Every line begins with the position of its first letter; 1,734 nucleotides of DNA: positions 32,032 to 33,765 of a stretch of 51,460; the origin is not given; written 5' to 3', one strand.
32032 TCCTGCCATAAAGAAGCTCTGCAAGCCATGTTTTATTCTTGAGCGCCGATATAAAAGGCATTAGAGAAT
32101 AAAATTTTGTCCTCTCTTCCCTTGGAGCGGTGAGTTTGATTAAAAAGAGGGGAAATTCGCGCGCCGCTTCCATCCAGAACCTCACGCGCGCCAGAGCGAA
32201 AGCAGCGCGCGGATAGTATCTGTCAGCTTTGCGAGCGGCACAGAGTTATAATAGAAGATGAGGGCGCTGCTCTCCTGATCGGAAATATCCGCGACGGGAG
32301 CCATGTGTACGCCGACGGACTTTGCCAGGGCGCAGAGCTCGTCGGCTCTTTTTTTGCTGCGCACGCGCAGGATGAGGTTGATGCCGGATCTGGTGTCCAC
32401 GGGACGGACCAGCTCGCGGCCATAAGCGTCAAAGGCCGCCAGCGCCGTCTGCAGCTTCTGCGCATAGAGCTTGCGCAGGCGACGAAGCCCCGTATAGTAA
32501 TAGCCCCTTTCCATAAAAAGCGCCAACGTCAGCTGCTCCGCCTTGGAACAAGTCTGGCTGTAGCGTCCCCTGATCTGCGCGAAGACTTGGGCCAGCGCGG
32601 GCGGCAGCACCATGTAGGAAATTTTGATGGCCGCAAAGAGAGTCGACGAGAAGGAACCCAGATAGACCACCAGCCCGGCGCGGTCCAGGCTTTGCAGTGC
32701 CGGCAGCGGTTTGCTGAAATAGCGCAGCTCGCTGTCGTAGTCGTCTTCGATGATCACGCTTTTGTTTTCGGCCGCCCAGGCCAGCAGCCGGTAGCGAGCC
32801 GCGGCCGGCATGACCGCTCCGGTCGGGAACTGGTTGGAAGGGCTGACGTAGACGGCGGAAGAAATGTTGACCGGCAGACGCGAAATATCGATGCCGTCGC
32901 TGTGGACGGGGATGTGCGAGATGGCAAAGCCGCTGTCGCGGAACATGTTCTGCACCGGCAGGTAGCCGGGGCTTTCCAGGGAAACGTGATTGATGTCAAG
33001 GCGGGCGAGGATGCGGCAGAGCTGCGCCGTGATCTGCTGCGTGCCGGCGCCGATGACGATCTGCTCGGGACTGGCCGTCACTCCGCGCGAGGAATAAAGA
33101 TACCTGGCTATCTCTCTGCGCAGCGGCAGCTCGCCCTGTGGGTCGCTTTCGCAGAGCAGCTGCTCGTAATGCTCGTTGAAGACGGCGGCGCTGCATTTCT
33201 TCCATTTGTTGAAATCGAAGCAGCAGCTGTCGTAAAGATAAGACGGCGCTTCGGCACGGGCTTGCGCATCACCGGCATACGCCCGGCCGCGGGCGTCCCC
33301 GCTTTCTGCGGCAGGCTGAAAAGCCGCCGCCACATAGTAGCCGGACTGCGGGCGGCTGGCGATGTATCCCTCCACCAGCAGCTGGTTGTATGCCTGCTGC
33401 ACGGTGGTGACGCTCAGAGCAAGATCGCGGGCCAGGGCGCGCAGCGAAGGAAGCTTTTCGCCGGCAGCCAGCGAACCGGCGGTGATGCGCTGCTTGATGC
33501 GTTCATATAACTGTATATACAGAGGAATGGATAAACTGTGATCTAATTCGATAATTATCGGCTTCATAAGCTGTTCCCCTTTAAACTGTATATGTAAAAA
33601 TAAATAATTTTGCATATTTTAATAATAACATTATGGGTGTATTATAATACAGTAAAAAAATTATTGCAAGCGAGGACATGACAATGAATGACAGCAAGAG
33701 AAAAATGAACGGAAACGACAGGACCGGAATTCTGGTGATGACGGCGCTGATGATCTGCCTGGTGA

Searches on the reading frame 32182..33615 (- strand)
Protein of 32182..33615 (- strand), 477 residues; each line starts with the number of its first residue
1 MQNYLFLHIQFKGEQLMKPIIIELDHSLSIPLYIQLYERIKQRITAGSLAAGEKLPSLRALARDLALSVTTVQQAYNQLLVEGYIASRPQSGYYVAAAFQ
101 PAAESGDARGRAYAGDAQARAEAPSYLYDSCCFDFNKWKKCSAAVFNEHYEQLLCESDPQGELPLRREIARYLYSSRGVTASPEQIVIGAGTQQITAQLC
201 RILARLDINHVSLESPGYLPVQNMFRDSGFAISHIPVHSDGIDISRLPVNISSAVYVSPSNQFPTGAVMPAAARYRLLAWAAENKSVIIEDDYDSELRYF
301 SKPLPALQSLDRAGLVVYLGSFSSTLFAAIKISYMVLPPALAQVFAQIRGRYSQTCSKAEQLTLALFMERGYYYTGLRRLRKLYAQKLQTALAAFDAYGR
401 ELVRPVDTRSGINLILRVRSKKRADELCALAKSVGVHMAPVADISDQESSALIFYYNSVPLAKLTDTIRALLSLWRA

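Call 45: search_protein_families(library=pfam, proteins=[window:32182-33615:-], max_evalue=0.00001)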
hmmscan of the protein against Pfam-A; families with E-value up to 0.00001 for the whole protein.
window:32182-33615:- (477 aa): 2 families
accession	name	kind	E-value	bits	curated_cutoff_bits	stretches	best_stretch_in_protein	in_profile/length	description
PF00392.27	GntR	-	1.2e-16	60.5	27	1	33-95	2-64/64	Bacterial regulatory proteins, gntR family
PF00155.27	Aminotran_1_2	-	4.1e-09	36.5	19.7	1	158-440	40-332/361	Aminotransferase class I and II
